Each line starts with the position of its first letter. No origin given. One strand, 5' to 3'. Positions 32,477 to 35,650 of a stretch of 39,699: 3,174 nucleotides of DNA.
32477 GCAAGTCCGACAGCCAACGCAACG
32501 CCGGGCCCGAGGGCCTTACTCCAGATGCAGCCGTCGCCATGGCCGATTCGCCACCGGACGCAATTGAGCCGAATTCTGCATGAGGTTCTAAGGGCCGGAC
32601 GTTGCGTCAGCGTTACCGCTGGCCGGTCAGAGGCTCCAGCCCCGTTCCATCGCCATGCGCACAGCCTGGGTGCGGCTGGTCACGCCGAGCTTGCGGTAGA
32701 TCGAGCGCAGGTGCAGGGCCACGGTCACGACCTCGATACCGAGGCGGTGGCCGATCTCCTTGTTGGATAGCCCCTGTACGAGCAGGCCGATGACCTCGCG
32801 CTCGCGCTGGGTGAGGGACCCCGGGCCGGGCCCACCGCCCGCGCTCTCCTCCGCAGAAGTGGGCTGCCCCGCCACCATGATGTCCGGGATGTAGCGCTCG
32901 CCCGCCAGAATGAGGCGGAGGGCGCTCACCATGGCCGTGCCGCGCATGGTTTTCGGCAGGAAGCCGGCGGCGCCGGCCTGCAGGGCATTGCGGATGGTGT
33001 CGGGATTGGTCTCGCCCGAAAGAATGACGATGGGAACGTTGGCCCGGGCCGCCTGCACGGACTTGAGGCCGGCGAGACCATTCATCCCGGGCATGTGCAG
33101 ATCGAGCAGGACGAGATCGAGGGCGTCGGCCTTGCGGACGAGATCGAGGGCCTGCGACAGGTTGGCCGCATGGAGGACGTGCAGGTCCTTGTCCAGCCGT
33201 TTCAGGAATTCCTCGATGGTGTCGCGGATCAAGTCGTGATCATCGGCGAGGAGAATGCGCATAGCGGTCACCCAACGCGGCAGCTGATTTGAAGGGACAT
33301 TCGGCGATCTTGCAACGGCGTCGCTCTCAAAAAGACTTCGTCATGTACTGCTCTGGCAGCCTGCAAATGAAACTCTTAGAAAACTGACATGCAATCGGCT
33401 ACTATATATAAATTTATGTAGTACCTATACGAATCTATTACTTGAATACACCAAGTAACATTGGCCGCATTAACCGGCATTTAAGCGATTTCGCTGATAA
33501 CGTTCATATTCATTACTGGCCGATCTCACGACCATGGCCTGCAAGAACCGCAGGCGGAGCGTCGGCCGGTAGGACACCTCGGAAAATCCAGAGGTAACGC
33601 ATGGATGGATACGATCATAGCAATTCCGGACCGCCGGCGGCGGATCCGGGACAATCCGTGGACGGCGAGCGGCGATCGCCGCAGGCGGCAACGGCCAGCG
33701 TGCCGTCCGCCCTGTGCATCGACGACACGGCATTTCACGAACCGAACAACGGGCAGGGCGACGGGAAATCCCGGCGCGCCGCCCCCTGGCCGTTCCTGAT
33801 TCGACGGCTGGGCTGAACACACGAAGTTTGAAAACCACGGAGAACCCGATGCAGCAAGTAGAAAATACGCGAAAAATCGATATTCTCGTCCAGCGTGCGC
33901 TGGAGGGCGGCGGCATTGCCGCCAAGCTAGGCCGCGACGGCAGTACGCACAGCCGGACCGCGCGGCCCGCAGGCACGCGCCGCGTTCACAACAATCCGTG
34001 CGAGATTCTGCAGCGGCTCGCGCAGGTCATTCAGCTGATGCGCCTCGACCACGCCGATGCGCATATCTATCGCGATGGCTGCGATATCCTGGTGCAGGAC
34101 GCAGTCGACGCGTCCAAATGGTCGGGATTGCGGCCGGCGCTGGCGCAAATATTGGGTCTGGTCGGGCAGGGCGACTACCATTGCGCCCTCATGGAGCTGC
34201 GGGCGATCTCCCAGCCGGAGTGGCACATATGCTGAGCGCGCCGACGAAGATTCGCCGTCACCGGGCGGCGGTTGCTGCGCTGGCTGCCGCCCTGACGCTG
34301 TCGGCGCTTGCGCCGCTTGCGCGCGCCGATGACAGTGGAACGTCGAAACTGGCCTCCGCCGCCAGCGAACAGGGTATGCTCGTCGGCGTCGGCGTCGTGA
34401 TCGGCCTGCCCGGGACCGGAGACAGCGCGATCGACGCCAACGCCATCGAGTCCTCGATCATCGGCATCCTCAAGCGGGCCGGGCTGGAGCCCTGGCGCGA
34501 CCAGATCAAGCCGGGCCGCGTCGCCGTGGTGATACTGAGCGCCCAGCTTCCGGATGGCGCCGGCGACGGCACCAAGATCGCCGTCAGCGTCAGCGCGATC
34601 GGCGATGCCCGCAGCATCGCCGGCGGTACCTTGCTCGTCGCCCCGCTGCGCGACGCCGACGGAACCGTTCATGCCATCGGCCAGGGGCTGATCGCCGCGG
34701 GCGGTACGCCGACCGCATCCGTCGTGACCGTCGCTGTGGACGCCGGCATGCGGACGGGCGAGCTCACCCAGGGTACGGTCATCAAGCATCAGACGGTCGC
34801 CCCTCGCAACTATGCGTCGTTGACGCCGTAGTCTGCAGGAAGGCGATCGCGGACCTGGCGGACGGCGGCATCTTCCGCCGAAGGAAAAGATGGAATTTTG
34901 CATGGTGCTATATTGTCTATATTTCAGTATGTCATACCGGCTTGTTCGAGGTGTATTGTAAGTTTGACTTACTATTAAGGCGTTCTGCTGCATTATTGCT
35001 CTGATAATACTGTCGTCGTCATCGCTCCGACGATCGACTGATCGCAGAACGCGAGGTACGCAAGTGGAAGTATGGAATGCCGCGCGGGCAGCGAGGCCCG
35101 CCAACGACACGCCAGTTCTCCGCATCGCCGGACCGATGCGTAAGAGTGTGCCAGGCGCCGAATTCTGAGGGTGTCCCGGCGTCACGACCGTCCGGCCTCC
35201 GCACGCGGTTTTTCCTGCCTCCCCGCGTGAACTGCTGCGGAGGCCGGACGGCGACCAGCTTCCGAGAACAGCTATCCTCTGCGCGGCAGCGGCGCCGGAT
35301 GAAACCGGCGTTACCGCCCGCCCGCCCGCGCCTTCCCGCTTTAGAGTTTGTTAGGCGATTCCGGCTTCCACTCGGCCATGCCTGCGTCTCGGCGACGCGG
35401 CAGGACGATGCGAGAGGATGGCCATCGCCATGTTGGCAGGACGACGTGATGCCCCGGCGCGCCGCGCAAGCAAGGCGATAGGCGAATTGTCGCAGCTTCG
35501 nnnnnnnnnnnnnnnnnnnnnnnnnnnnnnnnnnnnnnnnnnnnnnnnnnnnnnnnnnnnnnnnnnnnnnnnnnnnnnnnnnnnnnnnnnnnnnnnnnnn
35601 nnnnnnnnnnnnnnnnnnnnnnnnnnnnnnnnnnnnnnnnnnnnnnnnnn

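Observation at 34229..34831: Orphan secreted paralog of only the N-terminal half of the P-ring protein FlgI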

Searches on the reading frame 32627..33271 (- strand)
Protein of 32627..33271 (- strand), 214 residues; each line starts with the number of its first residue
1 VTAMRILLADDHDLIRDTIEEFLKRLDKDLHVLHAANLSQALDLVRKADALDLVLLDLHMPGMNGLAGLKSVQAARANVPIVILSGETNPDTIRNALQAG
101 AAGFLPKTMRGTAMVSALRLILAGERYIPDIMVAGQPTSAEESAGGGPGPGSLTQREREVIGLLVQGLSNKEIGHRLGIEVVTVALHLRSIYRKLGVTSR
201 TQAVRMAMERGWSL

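Call 20: search_protein_families(library=ncbifam, proteins=[window:32627-33271:-], max_evalue=0.01)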
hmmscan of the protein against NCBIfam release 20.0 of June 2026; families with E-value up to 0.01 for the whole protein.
window:32627-33271:- (214 aa): 109 families (the best 25 are shown)
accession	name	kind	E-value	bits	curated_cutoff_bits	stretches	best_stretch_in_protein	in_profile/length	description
NF041830.1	RR_TF_ErdR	exception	3.8e-34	118.3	390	1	4-204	2-202/213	response regulator transcription factor ErdR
NF007935.0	PRK10651.1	equivalog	6e-34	117.1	250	1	3-204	6-207/216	two-component system response regulator NarL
NF052445.1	RespRegMctR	equivalog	3.6e-31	108.2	300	1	4-211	2-203/205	two-component system response regulator MctR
NF047785.1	respo_reg_MadR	equivalog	8.4e-31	106.9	300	1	4-211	1-207/209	MadR family response regulator transcription factor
NF011896.0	PRK15369.1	equivalog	4.3e-27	95.1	242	1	2-207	2-204/211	two component system response regulator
NF007403.0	PRK09935.1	equivalog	1.5e-26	93.3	271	1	3-205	3-202/210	fimbria biosynthesis transcriptional regulator FimZ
NF007708.0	PRK10403.1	equivalog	3.2e-26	92.1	343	1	2-205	5-206/215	nitrate/nitrite response regulator protein NarP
NF007018.1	PRK09483.1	equivalog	1.7e-24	86.7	280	1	5-210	3-206/217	UvrY/SirA/GacA family response regulator transcription factor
NF006900.1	PRK09390.1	equivalog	3.3e-22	79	255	1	4-210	5-200/203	response regulator FixJ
NF007685.0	PRK10360.1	equivalog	1.3e-19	70.8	258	1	5-205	3-190/196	response regulator transcription factor UhpA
NF001965.0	PRK00742.1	subfamily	8.1e-16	58.2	293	1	2-112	2-112/357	chemotaxis-specific protein-glutamate methyltransferase CheB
NF040749.1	tetrathio_RR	equivalog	1.4e-14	54.3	290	2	6-119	2-112/191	tetrathionate respiration response regulator TtrR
NF045505.1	RR_RssB_Pseudo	equivalog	3.3e-14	52.8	700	1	4-115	6-114/394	two-component system response regulator RssB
NF045991.1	RespRegCtrARhodob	equivalog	4.5e-14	52.7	350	1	4-122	1-116/224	response regulator transcription factor CtrA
NF008098.0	PRK10840.1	equivalog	9.9e-14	51.3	235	1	1-199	1-197/216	response regulator transcription factor RcsB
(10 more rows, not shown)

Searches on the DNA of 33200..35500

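Call 56: search_rna_families(source=window, start=33200, end=35500, threshold=evalue, max_evalue=1)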
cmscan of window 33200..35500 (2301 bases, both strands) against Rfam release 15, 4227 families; matches with E-value up to 1: 2.
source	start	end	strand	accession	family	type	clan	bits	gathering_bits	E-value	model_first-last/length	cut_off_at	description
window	34063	34083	-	RF01109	SBRMV1_UPD-PKd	Cis-reg;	-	22.7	33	0.38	1-21/21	no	Pseudoknot of upstream pseudoknot domain (UPD) of the 3'UTR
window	34998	35049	-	RF01145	sR14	Gene; snRNA; snoRNA; CD-box;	-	19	38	0.036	1-54/54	no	Small nucleolar RNA sR14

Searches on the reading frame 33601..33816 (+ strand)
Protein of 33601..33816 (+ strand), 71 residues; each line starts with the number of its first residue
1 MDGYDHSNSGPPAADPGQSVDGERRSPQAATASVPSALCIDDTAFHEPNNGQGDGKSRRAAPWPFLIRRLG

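Call 19: search_protein_families(library=pfam, proteins=[window:33601-33816:+], max_evalue=0.01)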
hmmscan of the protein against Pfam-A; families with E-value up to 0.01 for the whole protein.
window:33601-33816:+ (71 aa): 0 families

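Call 20: search_protein_families(library=ncbifam, proteins=[window:33601-33813:+], max_evalue=0.01)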
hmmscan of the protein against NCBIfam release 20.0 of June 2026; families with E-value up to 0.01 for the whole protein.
window:33601-33813:+ (71 aa): 0 families

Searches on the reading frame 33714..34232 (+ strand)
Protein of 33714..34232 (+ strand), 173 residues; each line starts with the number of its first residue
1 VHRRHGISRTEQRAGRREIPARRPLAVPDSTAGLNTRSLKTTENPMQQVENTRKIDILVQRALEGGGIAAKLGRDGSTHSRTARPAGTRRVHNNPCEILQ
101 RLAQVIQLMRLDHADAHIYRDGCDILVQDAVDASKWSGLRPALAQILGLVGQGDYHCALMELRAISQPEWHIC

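Call 6: search_protein_families(library=pfam, proteins=[window:33714-34232:+], max_evalue=1)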
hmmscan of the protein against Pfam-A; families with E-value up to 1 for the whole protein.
window:33714-34232:+ (173 aa): 1 family
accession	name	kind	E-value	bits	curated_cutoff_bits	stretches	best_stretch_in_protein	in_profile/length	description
PF07378.16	FlbT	-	0.002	18.5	27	1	100-169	52-121/125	Flagellar protein FlbT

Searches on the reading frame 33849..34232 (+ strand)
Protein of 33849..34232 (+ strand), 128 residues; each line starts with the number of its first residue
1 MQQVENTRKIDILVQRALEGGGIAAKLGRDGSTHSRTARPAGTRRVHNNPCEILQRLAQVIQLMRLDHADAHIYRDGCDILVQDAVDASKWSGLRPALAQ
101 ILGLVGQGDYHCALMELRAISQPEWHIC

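Call 6: search_protein_families(library=pfam, proteins=[window:33849-34232:+], max_evalue=1)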
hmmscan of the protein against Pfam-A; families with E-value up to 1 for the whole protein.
window:33849-34232:+ (128 aa): 2 families
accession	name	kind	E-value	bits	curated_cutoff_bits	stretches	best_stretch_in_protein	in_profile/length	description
PF07378.16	FlbT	-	0.0011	19.4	27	1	55-124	52-121/125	Flagellar protein FlbT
PF05794.18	Tcp11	-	0.24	10.8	27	1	48-73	132-157/436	T-complex protein 11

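Call 20: search_protein_families(library=ncbifam, proteins=[window:33849-34232:+], max_evalue=0.01)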
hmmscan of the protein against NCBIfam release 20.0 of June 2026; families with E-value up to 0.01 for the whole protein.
window:33849-34232:+ (128 aa): 1 family
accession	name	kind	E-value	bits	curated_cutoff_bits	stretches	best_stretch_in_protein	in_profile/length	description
NF001995.1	PRK00794.1-1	equivalog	0.0093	16.2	125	0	54-124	51-121/125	flagellar biosynthesis repressor FlbT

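Call 47: search_protein_families(library=pfam, alignment_id=A3, max_evalue=1)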
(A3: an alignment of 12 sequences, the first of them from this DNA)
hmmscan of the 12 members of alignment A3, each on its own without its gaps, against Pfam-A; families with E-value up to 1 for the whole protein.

A. member 1, seq(128 aa): 2 families
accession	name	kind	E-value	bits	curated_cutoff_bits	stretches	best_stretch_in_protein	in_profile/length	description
PF07378.16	FlbT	-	0.0011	19.4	27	1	55-124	52-121/125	Flagellar protein FlbT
PF05794.18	Tcp11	-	0.24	10.8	27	1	48-73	132-157/436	T-complex protein 11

B. families by the number of members that match (of 12 scanned): 9 families
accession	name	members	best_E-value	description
PF07378.16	FlbT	12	2.4e-05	Flagellar protein FlbT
PF20346.3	DUF6641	2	0.072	Family of unknown function (DUF6641)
PF05794.18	Tcp11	2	0.16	T-complex protein 11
PF20672.3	Gag_FV_central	1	0.031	Spumavirus Gag polyprotein, conserved central domain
PF08788.16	NHR2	1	0.064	NHR2 domain like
PF03727.22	Hexokinase_2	1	0.1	Hexokinase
PF11728.13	ArAE_1_C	1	0.15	Putative aromatic acid exporter C-terminal domain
PF22883.1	Consortin_N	1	0.16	Consortin, N-terminal domain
PF21828.1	DUF6888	1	0.22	Domain of unknown function (DUF6888)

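Call 68: find_homologous_proteins(query=window:33849-34232:+, max_evalue=0.001)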
Query window:33849-34232:+ (128 aa): 51 proteins with E <= 0.001 among 80 candidates.
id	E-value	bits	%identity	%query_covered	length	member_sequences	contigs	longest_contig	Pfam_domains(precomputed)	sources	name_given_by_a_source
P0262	2.5e-75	268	94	100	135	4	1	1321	-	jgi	jgi:hypothetical protein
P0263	1.9e-69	249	86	100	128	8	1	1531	-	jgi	jgi:hypothetical protein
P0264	7.5e-68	244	83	100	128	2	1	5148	-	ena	-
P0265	3.1e-67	242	84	100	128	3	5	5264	-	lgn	-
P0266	4.8e-67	242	87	100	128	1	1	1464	-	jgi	jgi:hypothetical protein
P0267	2.2e-66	239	84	100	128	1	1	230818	-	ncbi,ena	-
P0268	6.2e-65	235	80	100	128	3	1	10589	-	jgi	-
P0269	6.8e-65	235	84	100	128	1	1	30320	-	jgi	jgi:hypothetical protein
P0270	8.3e-65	234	82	100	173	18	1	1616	-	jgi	jgi:Flagellar protein FlbT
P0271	9.2e-65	234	84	100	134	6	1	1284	-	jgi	jgi:hypothetical protein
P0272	1.8e-64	233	84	100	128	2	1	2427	-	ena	-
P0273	2.4e-64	233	82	100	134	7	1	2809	-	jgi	-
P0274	2.6e-64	233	84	100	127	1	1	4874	-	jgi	jgi:hypothetical protein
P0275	8.7e-64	231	80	100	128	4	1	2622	-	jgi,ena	jgi:hypothetical protein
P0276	4.6e-62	225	81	100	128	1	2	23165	-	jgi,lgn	jgi:hypothetical protein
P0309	1.1e-33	134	57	97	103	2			PF07378.17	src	-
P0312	2.4e-26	110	50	98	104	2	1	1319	PF07378.17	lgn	-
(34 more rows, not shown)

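Call 70: search_solved_structures(query=A3, max_evalue=10)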
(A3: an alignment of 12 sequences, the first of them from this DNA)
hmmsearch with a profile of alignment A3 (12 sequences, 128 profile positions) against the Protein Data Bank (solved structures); distinct sequences matched with E-value up to 10: 1.
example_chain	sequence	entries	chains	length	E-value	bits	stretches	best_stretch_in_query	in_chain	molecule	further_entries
3ten_A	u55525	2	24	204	1.9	12.1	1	61-89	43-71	CS2 hydrolase | Carbon disulfide hydrolase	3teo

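Call 82: predict_structure(alignment_id=A6)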
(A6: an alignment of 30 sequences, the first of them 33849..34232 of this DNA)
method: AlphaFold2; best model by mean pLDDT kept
length: 128 residues; sequences in the alignment: 30
mean_pLDDT: 70.2   pTM: 0.56
mean pLDDT of the five models: 70.2, 67.8, 67.4, 66.7, 66.4
residues with pLDDT >= 90: 35; 70-90: 42; 50-70: 9; < 50: 42
segments of 3 or more residues with pLDDT < 50: 1-9, 15-45
pLDDT, mean of each block of 10 residues (from residue 1): 47 48 34 35 54 90 86 87 88 90 92 92 70
secondary structure, 60 per line:
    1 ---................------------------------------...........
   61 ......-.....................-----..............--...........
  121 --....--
elements in order: H4-19 H50-66 H68-88 H94-107 H110-120 H123-126

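Call 87: fold_search(model_id=the predicted structure, library=pdb)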
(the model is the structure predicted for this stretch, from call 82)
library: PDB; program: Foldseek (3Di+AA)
matches with E <= 10: 94; with E <= 0.001: 0
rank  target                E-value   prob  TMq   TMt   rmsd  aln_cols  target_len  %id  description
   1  3u3b_B                1.2e+00  0.95  0.49  0.60   3.3        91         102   15  Crystal Structure of Computationally Redesigned Four-Helix Bundle (released 2012-06-13)
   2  9k4q_C                1.2e+00  0.47  0.30  0.41  10.1        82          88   13  Crystal structure of designed zinc-induced homodimer C2-Zn1-HEHE-2 (released 2025-10-22)
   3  9k4q_A                1.5e+00  0.38  0.30  0.40  10.8        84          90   13  Crystal structure of designed zinc-induced homodimer C2-Zn1-HEHE-2 (released 2025-10-22)
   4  8th4_A                1.9e+00  0.35  0.37  0.16   4.6        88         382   15  Structure of AT118-L Nanobody Antagonist in Complex with the Angiotensin II Type I Receptor and Losartan (released 2024-05-22)
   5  8den_A                2.0e+00  0.51  0.38  0.44   5.1        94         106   15  Heme-Free Cytochrome Variant ApoCyt (released 2022-07-06)
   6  2ho1_A                2.4e+00  0.18  0.28  0.19   6.3        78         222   13  Functional Characterization of Pseudomonas Aeruginosa pilF (released 2006-07-25)
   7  8th3_A                2.5e+00  0.28  0.37  0.15   4.5        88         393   15  Structure of AT118-H Nanobody Antagonist in Complex with the Angiotensin II Type I Receptor (released 2024-05-22)
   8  4u9d_A                2.9e+00  0.47  0.43  0.50   4.3       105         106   15  Crystal Structure of the Zn-directed tetramer of the engineered cyt cb562 variant, AB3 (released 2015-01-14)
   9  4u9e                  3.1e+00  0.18  0.33  0.42   4.9        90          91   16  Crystal structure of the Zn-directed tetramer of the engineered cyt cb562 variant, A104/57G AB3 (released 2015-01-21)
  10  5xzj_A                3.3e+00  0.44  0.41  0.48   3.6       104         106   16  Crystal structure of the Zn-directed tetramer of the engineered cyt cb562 variant, C96T/AB5 (released 2017-12-20)
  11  3hnj_A                3.3e+00  0.30  0.35  0.40   4.0       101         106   15  Crystal structure of the Zn-induced tetramer of the engineered cyt cb562 variant RIDC-2 (released 2010-02-09)
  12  2mwq_MODEL_1_A        3.4e+00  0.21  0.37  0.33  11.5       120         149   13  Solution structure of PsbQ from spinacia oleracea (released 2015-07-29)
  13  1yvi_B                3.4e+00  0.18  0.31  0.30   7.5        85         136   14  X-RAY STRUCTURE OF PUTATIVE HISTIDINE-CONTAINING PHOSPHOTRANSFER PROTEIN FROM RICE, AK104879 (released 2005-02-22)
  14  1tjl_A                3.4e+00  0.08  0.24  0.22  17.5       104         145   16  Crystal structure of transcription factor DksA from E. coli (released 2004-09-07)
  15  9h4c                  3.6e+00  0.41  0.45  0.52   5.4       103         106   11  Crystal structure of the diheme 4D2 (mutant T19D) with bound Fe(III) mesoporphyrin IX (released 2025-12-03)
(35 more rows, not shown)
